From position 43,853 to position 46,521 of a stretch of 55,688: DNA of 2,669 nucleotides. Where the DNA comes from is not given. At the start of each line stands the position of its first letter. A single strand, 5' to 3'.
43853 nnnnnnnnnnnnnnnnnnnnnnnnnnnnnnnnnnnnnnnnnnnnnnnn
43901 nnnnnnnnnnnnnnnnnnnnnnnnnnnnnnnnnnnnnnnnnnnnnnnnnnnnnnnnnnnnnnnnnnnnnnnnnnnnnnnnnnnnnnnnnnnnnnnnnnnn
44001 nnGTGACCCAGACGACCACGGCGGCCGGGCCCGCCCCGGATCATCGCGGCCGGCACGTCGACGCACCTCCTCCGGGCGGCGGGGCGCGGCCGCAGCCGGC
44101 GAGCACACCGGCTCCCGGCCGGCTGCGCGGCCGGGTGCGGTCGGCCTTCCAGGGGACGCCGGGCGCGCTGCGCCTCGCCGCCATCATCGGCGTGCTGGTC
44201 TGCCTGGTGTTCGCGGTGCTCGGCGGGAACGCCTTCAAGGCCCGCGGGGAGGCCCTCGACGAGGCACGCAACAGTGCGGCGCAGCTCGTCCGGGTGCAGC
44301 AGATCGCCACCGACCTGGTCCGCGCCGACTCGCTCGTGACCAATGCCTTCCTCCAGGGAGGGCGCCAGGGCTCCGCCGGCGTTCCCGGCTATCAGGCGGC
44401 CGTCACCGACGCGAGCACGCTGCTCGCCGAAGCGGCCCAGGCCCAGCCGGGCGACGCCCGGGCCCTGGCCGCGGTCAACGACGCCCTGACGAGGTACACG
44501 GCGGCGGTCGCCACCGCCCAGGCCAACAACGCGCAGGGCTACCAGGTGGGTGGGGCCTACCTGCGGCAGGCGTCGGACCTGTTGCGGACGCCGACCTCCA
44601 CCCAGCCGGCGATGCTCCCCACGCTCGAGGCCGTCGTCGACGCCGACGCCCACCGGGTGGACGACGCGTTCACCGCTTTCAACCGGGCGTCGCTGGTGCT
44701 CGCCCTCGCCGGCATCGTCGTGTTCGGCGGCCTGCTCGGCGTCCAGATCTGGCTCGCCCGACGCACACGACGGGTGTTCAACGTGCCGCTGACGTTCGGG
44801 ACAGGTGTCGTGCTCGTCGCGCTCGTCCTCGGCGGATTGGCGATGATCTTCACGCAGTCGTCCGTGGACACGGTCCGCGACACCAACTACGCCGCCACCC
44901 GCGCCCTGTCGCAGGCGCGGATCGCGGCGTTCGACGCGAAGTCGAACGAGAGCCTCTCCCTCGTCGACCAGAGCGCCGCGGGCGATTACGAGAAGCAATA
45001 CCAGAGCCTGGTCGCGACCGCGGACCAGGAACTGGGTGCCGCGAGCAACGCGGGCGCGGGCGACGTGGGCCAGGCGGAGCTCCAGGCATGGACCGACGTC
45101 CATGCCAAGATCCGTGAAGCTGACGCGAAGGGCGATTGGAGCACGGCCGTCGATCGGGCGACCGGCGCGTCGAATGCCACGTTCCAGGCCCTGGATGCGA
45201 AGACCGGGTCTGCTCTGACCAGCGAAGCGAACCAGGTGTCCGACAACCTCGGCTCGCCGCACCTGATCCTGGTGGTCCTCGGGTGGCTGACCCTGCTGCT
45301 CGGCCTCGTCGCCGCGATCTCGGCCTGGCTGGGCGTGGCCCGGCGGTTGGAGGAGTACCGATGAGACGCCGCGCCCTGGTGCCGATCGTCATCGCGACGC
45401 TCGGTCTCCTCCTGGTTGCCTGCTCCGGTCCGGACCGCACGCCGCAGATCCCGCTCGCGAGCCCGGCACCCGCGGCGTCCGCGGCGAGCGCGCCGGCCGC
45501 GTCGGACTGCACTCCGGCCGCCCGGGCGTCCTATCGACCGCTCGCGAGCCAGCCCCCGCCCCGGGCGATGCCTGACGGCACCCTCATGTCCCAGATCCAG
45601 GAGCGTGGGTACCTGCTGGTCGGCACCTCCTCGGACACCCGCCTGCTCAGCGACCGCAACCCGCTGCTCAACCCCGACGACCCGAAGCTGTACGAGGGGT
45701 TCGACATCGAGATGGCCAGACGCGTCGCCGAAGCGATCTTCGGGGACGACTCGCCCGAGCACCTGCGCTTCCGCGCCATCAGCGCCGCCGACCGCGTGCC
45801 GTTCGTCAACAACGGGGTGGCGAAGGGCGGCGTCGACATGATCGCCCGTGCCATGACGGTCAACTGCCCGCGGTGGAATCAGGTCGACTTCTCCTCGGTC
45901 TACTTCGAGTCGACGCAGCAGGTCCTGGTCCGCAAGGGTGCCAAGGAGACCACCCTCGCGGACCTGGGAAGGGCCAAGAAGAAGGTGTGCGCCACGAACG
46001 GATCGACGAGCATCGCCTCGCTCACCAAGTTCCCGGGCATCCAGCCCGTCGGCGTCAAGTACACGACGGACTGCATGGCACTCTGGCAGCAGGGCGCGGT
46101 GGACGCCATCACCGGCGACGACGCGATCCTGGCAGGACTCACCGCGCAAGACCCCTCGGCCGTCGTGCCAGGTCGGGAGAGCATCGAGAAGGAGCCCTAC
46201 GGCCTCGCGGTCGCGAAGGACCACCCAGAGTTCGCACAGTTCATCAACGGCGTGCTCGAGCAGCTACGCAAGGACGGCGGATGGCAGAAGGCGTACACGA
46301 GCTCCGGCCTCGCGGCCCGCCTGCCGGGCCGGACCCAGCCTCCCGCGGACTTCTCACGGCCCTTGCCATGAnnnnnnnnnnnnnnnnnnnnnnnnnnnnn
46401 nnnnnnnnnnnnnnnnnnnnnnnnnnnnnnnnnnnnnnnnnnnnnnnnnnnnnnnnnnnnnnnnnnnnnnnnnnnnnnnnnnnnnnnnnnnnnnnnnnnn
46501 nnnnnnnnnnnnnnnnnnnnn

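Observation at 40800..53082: TelA-to-FHA supercluster: the PknG/GlnH/GlnX nutrient-sensing operon fused to a TerY-P-like vWA/PP2C/kinase triad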

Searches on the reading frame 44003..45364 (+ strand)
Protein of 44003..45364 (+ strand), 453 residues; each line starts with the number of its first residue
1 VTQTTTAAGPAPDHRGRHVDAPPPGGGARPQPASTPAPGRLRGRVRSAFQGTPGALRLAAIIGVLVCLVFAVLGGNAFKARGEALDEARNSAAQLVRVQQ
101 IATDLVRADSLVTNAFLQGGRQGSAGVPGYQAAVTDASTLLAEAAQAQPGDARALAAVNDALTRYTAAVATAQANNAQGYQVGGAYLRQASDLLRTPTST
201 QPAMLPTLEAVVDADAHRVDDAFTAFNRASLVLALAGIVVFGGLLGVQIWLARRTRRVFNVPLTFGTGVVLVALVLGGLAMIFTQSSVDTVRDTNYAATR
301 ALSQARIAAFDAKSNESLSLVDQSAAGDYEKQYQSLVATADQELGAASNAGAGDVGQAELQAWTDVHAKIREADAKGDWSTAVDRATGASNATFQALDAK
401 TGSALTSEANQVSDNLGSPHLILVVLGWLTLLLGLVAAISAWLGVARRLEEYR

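Call 7: search_protein_families(library=pfam, proteins=[window:44003-45364:+], max_evalue=0.01)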
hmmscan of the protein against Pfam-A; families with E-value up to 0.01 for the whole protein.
window:44003-45364:+ (453 aa): 0 families

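Call 8: search_protein_families(library=padloc, proteins=[window:44003-45364:+], max_evalue=0.01)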
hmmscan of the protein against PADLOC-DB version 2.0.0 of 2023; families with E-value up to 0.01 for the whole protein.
window:44003-45364:+ (453 aa): 0 families

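Call 9: search_protein_families(library=ncbifam, proteins=[window:44003-45364:+], max_evalue=0.001)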
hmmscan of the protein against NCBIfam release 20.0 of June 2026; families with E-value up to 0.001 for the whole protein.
window:44003-45364:+ (453 aa): 2 families
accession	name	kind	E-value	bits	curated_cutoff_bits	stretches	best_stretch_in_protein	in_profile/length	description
NF058618.1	transduce_GlnX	subfamily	8e-85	285.5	250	1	51-453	2-413/413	GlnX family signal transduction membrane protein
NF041460.1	kinGactiv_GlnX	equivalog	1.9e-28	99.5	780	1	50-453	30-439/439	protein kinase G-activating protein GlnX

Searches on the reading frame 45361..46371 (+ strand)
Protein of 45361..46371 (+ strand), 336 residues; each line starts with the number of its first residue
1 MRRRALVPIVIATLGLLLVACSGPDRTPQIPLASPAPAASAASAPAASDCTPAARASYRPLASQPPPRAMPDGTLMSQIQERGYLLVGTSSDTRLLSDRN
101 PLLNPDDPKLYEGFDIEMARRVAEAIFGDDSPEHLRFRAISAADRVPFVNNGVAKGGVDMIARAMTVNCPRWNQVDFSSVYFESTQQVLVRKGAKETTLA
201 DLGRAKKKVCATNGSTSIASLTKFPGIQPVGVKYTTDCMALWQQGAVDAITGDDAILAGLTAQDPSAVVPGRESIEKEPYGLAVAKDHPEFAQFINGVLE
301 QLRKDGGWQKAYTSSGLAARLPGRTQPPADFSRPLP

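Call 7: search_protein_families(library=pfam, proteins=[window:45361-46371:+], max_evalue=0.01)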
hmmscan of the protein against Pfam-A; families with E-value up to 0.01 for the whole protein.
window:45361-46371:+ (336 aa): 2 families
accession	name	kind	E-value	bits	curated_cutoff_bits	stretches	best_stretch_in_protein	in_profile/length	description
PF00497.25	SBP_bac_3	-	5.3e-18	65.5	26.4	1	106-313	16-127/132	Bacterial extracellular solute-binding proteins, family 3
PF10613.14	Lig_chan-Glu_bd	-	0.0071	16.9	30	0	155-192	76-113/115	Ligated ion channel L-glutamate- and glycine-binding site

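Call 8: search_protein_families(library=padloc, proteins=[window:45361-46371:+], max_evalue=0.01)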
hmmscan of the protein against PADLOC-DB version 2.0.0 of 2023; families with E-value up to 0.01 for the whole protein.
window:45361-46371:+ (336 aa): 0 families

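Call 9: search_protein_families(library=ncbifam, proteins=[window:45361-46371:+], max_evalue=0.001)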
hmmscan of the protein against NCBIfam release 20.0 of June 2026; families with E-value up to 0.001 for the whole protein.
window:45361-46371:+ (336 aa): 12 families
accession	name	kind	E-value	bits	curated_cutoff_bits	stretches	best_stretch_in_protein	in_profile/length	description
TIGR01096.1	3A0103s03R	subfamily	5.3e-25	88.4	256.35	1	110-312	45-246/250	lysine/arginine/ornithine ABC transporter substrate-binding protein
NF008885.0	PRK11917.1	equivalog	4e-18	65.9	373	1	76-300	31-244/259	bifunctional adhesin/ABC transporter aspartate/glutamate-binding protein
NF008063.0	PRK10797.1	subfamily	9.1e-11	41.5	375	1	135-312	88-266/302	glutamate/aspartate ABC transporter substrate-binding protein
NF041764.1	ArtI_Ecoli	equivalog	1e-10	41.4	522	1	158-313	81-238/243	arginine ABC transporter substrate-binding protein ArtI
NF008426.0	PRK11260.1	equivalog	3e-10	39.8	312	1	69-310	27-254/266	cystine ABC transporter substrate-binding protein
NF011583.0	PRK15007.1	subfamily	1.4e-09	37.7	358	1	158-313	81-238/243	arginine ABC transporter substrate-binding protein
NF007029.0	PRK09495.1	equivalog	6.9e-07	29.3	303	1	111-313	46-240/248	glutamine ABC transporter substrate-binding protein GlnH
NF041765.1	ArtJ_Ecoli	equivalog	7.8e-07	28.9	510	1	159-311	82-236/243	arginine ABC transporter substrate-binding protein ArtJ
TIGR04262.1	orph_peri_GRRM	subfamily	7.9e-07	28.6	190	1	97-288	9-195/257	extracellular substrate binding-like orphan protein GrrP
NF008112.0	PRK10859.1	equivalog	1.3e-06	27.2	354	1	76-224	36-167/483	membrane-bound lytic murein transglycosylase MltF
TIGR02995.1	ectoine_ehuB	equivalog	0.00017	20.9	190.9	1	152-318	87-262/275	ectoine/hydroxyectoine ABC transporter substrate-binding protein EhuB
NF052427.1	StpK7MSMEG_1200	equivalog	0.0008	18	900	0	112-316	385-585/601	serine/threonine protein kinase StpK7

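Call 54: search_solved_structures(query=window:45361-46371:+, max_evalue=1e-8, show_alignments=2)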
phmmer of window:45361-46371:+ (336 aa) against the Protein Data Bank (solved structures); distinct sequences matched with E-value up to 1e-8: 22.
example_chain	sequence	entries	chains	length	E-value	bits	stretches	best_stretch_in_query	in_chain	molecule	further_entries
6h2t_A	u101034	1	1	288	2.6e-41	144.8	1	45-313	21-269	Probable glutamine-binding lipoprotein GlnH (GLNBP)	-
6h1u_A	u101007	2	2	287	2.7e-41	144.8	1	45-313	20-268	Probable glutamine-binding lipoprotein GlnH (GLNBP)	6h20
5eyf_A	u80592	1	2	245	5.4e-30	107.7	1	86-313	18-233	Glutamate ABC superfamily ATP binding cassette transporter, binding protein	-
4zv1_A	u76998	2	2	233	6.2e-22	81.2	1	109-313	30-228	AncQR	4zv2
6svf_A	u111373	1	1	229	9.5e-20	74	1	77-308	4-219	Amino acid ABC transporter, periplasmic amino acid-binding protein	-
4prs_A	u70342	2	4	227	1.2e-18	70.4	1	77-305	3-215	ABC-type transporter, periplasmic subunit family 3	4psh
6ggv_A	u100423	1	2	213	8.1e-18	67.6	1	77-303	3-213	Amino acid ABC transporter, periplasmic amino acid-binding protein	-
5tuj_C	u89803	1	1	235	8.9e-18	67.5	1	76-313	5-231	Ancestral protein CDT-Anc1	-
5t0w_A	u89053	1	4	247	9e-18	67.5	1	75-313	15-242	AncCDT-1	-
6ggp_A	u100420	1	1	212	1.7e-17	66.6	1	77-302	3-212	Amino acid ABC transporter, periplasmic amino acid-binding protein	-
1xt8_A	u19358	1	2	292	3.4e-17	65.6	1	79-314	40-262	putative amino-acid transporter periplasmic solute-binding protein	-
6q3u_A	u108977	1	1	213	5e-17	65.1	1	77-303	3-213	Amino acid ABC transporter, periplasmic amino acid-binding protein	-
2v25_A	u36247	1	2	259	3.3e-16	62.3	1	76-301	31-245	MAJOR CELL-BINDING FACTOR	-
2yjp_A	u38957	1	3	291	3e-13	52.7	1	77-315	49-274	PUTATIVE ABC TRANSPORTER, PERIPLASMIC BINDING PROTEIN, AMINO ACID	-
4ymx_A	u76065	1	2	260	4.3e-13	52.1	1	76-310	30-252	ABC-type amino acid transport system, periplasmic component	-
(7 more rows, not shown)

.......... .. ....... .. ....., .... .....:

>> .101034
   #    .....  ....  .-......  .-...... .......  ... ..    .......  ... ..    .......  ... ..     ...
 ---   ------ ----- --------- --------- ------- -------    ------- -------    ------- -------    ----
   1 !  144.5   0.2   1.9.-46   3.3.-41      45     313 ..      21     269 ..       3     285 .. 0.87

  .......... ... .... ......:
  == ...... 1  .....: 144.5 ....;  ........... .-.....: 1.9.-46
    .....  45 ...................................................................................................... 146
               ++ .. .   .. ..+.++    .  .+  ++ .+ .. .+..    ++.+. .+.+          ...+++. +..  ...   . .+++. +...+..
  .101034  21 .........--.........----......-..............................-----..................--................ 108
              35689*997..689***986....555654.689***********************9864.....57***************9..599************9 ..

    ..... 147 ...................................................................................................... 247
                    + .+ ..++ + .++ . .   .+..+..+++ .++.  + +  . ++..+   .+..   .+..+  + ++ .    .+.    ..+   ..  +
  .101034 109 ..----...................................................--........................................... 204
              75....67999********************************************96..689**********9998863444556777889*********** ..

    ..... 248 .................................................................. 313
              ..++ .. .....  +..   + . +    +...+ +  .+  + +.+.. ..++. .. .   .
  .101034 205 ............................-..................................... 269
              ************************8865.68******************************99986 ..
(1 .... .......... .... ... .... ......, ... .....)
